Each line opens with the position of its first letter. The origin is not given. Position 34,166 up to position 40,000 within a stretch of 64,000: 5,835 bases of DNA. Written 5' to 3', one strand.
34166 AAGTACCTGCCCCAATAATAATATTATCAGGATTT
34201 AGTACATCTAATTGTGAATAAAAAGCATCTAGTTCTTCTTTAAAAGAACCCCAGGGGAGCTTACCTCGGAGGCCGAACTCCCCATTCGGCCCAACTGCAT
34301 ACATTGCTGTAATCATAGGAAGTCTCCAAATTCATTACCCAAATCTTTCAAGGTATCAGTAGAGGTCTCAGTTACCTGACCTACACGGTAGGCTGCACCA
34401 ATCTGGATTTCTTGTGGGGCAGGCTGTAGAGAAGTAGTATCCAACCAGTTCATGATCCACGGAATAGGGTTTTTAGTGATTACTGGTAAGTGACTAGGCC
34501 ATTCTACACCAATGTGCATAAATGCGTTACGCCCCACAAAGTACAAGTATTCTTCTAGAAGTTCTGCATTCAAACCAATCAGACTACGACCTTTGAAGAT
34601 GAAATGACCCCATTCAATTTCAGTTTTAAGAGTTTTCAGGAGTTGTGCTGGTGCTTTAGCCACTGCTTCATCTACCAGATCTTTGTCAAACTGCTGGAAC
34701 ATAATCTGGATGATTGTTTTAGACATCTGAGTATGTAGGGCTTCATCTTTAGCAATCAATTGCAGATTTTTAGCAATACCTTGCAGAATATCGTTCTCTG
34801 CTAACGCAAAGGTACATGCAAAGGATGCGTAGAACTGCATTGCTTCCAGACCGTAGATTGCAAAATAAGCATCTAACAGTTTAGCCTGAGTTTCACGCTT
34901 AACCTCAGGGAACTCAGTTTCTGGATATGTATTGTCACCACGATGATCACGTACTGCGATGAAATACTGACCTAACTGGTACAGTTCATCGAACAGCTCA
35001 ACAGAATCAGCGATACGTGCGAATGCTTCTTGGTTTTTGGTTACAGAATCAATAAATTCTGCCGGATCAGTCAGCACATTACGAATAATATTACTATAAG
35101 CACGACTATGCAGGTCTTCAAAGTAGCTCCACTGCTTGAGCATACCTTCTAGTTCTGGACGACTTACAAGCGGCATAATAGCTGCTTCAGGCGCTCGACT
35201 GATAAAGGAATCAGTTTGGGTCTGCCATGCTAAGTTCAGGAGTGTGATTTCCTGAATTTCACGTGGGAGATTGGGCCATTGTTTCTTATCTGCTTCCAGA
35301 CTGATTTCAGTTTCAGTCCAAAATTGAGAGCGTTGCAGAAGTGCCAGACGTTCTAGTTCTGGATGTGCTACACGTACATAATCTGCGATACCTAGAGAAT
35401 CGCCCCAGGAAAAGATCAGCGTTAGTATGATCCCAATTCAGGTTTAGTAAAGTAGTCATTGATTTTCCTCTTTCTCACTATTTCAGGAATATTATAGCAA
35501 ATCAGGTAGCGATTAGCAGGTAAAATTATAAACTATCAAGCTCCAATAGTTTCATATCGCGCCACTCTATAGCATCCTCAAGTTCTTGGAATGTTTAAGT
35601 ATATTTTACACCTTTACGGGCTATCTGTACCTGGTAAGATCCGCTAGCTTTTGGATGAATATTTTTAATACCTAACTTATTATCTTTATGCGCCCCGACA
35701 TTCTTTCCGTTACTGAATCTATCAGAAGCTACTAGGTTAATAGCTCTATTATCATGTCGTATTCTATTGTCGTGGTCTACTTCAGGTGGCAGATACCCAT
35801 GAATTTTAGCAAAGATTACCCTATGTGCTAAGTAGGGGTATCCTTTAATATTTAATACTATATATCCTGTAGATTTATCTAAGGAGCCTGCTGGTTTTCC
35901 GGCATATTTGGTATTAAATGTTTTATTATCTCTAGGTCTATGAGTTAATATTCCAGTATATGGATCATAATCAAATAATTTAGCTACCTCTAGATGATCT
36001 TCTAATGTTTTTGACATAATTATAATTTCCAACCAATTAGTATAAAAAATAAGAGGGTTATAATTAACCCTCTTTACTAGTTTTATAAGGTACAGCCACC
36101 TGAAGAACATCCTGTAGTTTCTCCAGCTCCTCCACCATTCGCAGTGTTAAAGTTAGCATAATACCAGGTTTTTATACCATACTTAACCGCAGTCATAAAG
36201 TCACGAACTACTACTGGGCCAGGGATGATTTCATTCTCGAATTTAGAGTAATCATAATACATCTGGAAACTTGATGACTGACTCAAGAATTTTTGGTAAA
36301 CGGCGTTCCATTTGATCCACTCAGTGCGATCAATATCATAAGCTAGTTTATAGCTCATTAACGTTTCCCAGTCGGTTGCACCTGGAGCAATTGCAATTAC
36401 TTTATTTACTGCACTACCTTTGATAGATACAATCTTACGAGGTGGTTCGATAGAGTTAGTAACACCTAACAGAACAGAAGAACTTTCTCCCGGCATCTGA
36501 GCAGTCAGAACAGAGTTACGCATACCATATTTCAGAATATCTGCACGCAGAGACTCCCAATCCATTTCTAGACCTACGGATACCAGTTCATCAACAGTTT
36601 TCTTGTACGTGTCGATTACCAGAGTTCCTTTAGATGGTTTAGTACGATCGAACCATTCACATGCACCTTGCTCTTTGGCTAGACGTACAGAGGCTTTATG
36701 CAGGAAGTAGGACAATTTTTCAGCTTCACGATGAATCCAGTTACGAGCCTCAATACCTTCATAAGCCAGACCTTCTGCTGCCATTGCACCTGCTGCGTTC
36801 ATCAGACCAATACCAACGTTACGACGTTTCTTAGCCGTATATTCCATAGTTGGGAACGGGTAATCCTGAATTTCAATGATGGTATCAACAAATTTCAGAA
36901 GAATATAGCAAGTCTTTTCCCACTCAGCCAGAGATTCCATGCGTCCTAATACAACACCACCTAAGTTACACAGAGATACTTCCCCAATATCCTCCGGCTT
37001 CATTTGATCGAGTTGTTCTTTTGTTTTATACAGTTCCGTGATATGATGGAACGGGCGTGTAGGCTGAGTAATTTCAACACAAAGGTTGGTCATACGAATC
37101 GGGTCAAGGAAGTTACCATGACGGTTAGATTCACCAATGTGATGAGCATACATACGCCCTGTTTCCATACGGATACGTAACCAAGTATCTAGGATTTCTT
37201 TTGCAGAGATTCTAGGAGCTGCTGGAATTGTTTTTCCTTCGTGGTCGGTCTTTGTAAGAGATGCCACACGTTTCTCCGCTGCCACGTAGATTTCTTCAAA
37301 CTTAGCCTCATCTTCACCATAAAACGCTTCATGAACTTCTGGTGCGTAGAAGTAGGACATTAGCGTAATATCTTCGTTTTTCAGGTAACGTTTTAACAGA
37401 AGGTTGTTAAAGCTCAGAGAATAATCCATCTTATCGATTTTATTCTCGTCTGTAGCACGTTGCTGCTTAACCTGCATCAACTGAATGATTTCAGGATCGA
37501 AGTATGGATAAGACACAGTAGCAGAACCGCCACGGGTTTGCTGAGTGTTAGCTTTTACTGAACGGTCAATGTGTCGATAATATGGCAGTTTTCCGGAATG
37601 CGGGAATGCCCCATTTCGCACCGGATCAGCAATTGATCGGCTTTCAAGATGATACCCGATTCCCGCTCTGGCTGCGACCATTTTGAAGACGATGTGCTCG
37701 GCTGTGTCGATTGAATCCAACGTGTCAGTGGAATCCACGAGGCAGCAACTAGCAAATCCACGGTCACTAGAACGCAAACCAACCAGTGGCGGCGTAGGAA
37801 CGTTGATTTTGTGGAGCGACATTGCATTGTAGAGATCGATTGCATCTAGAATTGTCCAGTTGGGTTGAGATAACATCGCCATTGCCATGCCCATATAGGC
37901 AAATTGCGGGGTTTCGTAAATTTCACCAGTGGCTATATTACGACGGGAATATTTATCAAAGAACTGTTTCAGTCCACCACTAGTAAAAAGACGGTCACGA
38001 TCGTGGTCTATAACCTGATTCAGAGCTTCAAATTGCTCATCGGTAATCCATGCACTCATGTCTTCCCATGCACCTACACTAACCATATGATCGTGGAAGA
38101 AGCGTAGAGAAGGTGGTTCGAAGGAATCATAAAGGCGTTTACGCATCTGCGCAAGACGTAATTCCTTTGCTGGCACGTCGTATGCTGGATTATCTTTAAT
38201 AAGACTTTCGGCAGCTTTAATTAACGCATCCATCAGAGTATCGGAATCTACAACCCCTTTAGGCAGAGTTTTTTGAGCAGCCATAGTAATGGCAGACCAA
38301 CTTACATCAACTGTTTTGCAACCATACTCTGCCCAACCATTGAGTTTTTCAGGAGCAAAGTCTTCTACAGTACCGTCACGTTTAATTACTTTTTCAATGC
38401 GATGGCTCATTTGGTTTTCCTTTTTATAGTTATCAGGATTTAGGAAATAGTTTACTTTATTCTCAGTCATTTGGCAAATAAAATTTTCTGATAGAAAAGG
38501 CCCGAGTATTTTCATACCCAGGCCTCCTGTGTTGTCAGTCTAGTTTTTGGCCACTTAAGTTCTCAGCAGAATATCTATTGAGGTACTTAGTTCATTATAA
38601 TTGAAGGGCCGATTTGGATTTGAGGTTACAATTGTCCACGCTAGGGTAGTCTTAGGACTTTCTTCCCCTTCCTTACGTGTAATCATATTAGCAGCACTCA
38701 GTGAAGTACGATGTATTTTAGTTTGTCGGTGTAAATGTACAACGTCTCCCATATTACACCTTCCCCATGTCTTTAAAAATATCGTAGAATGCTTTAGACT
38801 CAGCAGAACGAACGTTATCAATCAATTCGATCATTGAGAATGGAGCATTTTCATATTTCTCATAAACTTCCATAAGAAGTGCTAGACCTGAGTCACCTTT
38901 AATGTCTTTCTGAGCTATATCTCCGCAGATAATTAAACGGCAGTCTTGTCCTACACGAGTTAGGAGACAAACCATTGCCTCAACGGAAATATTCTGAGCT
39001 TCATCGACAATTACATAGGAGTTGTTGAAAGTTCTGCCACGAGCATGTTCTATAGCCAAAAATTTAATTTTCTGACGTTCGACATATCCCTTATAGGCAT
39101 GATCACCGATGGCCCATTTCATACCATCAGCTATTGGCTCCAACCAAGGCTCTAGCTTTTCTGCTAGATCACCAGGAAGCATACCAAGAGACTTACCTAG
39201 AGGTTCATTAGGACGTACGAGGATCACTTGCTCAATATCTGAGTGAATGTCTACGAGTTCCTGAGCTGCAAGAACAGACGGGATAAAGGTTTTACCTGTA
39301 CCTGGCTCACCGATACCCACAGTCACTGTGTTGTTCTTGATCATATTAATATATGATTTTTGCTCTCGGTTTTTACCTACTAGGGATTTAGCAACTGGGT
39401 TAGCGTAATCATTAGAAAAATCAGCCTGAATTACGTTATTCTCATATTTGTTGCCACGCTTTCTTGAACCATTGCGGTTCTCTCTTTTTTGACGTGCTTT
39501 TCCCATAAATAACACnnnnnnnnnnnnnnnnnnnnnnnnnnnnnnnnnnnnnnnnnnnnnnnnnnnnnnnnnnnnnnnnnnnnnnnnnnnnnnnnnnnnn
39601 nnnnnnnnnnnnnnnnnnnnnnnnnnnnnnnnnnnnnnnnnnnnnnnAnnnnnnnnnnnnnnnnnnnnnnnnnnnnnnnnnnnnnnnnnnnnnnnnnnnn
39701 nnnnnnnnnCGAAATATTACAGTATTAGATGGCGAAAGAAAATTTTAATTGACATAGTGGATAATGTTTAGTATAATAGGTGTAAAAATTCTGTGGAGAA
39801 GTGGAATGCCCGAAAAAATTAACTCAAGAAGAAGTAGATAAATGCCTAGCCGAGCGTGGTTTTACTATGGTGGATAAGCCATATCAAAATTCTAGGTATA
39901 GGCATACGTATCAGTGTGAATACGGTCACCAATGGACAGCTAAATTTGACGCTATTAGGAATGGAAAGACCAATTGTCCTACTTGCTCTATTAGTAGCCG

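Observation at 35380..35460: nrdB needs a +1 frameshift at a C4 run to be read through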

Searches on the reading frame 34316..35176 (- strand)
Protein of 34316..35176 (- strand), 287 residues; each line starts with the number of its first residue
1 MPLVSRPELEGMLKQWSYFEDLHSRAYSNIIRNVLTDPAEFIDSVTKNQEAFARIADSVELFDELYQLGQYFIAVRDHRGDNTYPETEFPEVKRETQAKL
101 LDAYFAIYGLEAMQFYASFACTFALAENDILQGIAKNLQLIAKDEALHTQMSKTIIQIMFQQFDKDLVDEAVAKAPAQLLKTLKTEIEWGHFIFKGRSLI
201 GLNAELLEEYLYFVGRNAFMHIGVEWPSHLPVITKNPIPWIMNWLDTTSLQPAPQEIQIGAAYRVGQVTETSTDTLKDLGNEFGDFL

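Call 59: list_cluster_members(proteins=[window:34316-35176:-, window:35316-35459:-, window:51819-51971:+, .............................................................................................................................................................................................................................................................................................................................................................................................])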
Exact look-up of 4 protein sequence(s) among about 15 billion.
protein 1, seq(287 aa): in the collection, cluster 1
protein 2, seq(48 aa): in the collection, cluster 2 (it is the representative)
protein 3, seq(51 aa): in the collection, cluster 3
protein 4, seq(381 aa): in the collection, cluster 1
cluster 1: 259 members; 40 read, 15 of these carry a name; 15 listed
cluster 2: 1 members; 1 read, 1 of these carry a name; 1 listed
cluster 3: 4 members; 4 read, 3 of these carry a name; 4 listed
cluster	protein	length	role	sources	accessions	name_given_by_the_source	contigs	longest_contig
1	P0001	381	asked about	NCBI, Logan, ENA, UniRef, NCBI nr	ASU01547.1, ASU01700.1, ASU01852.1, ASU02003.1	aerobic ribonucleoside diphosphate reductase, small subunit [Escherichia phage SP15] | ribonucleoside-diphosphate reductase n=13 Tax=Tequintavirus TaxID=187218 ... | ribonucleotide reductase of class Ia (aerobic), beta subunit [Escherichia phage chee24]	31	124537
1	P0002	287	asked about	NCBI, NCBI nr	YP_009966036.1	aerobic ribonucleoside diphosphate reductase small subunit [Escherichia phage H8]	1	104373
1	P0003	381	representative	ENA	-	-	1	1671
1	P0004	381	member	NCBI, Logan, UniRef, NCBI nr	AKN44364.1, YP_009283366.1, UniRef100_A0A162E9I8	putative aerobic ribonucleoside diphosphate reductase small subunit [Salmonella phage ... | ribonucleoside-diphosphate reductase n=1 Tax=Salmonella phage NR01 TaxID=1647411 ...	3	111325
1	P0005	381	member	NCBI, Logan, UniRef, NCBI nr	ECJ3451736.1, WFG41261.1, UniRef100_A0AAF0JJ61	ribonucleoside-diphosphate reductase [Salmonella enterica] | ribonucleoside-diphosphate reductase n=1 Tax=Salmonella phage MET_P1_137_112 ...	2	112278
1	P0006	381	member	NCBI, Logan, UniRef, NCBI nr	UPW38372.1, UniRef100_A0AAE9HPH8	aerobic ribonucleoside diphosphate reductase small subunit [Escherichia phage ... | ribonucleoside-diphosphate reductase n=1 Tax=Escherichia phage vB_EcoS_ESCO30 ...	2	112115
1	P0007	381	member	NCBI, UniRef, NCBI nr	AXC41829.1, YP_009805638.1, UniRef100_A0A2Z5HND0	ribonucleotide reductase of class Ia (aerobic), beta subunit [Salmonella phage S132] | ribonucleoside-diphosphate reductase n=1 Tax=Salmonella phage S132 TaxID=2231355 ...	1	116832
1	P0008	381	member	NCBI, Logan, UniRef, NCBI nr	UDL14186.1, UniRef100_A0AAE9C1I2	ribonucleotide reductase of class Ia (aerobic) beta subunit [Salmonella phage ... | ribonucleoside-diphosphate reductase n=1 Tax=Salmonella phage vB_SenS_S124 TaxID=2886210 ...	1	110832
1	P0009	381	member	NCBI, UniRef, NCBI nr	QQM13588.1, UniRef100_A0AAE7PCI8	ribonucleotide reductase of class Ia (aerobic), beta subunit [Salmonella phage ... | ribonucleoside-diphosphate reductase n=1 Tax=Salmonella phage vB_StyS-LmqsSP1 ...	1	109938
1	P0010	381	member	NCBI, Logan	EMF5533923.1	ribonucleotide-diphosphate reductase subunit beta [Salmonella enterica]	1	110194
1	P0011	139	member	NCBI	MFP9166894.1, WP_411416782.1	ribonucleotide-diphosphate reductase subunit beta, partial [Enterococcus faecalis]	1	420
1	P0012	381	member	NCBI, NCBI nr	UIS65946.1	ribonucleotide reductase of class Ia (aerobic), beta subunit [Escherichia phage PNJ1902]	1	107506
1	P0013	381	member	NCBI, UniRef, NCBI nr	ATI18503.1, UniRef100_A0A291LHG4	putative aerobic ribonucleoside diphosphate reductase small subunit [Salmonella phage ... | ribonucleoside-diphosphate reductase n=1 Tax=Salmonella phage SP1a TaxID=2109652 ...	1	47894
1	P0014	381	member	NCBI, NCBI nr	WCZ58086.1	ribonucleotide reductase of class Ia (aerobic), beta subunit [Salmonella phage Kenya-K44]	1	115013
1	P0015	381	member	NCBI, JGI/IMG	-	ribonucleoside-diphosphate reductase beta chain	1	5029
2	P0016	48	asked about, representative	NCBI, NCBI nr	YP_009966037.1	ribonucleoside diphosphate reductase beta subunit [Escherichia phage H8]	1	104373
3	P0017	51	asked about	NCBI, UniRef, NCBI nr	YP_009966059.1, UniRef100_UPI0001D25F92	hypothetical protein FGG59_gp093 [Escherichia phage H8] | hypothetical protein n=1 Tax=Escherichia phage H8 TaxID=2886919 RepID=UPI0001D25F92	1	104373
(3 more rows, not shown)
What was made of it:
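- Exact look-ups assign the 287-aa, 48-aa and 51-aa fragments to Escherichia phage H8, contig 104,373 bp (call 59).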

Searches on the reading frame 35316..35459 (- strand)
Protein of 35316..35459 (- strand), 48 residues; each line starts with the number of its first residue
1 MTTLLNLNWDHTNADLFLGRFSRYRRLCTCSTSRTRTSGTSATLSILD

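Call 66: find_encoding_contigs(protein=window:35316-35459:-, flank=3000, max_places=3)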
Protein seq(48 aa) (48 aa): no gene with exactly this product is on record in the collection.
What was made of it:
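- Tried and rejected: It is not on record (call 66).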

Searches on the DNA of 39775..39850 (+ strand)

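Call 34: search_dna_similar(query=window:39775-39850:+, collection=phages, mode=near, max_rows=8)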
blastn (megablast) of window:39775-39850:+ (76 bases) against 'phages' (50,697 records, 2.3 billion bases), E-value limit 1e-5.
Records with a match: 26; places in all: 28; records where one place covers at least 80% of the query: 22.
Best place of each record, by identity: 95-99% 21; 90-95% 5.
By first word of the organism name: Salmonella 19; Escherichia 5; Shigella 2.
By host as written in the record: Salmonella enterica subsp. enterica 5; Shigella sonnei 2; Salmonella enterica serotype Derby 2; Salmonella enterica subsp. enterica serovar Typhimurium 2; Salmonella sp. 2; Escherichia coli K-12 MG1655 del pstSCAB-phoU::kan 2; Salmonella enterica serovar Typhimurium strain ATCC 13311 DMST 562 2; Escherichia coli DH5a 2; and 7 more.
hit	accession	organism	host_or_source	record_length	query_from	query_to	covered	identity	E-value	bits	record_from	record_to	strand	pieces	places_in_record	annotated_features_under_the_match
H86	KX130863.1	Shigella phage SHSML-45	Shigella sonnei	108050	1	76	100%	98.7%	5e-30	134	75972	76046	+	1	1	hypothetical protein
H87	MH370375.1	Salmonella phage S124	Salmonella enterica serotype Derby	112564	1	76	100%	98.7%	5e-30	134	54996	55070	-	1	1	hypothetical protein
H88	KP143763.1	Salmonella phage Shivani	Salmonella enterica subsp. enterica ...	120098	1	76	100%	98.7%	5e-30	134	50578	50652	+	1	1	hypothetical protein | ribosome_binding_site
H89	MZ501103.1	Escherichia phage SelmaRatti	Escherichia coli K-12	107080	1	76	100%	98.7%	5e-30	134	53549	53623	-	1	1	putative homing endonuclease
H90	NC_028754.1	Salmonella phage Shivani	Salmonella enterica subsp. enterica ...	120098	1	76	100%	98.7%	5e-30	134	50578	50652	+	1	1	endonuclease | ribosome_binding_site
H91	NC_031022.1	Shigella phage SHSML-45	Shigella sonnei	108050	1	76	100%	98.7%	5e-30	134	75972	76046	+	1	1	endonuclease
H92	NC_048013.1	Salmonella phage S124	Salmonella enterica serotype Derby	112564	1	76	100%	98.7%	5e-30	134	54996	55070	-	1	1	endonuclease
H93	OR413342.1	Salmonella phage EH1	Salmonella enterica subsp. enterica ...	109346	1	76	100%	98.7%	5e-30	134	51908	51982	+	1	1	hypothetical protein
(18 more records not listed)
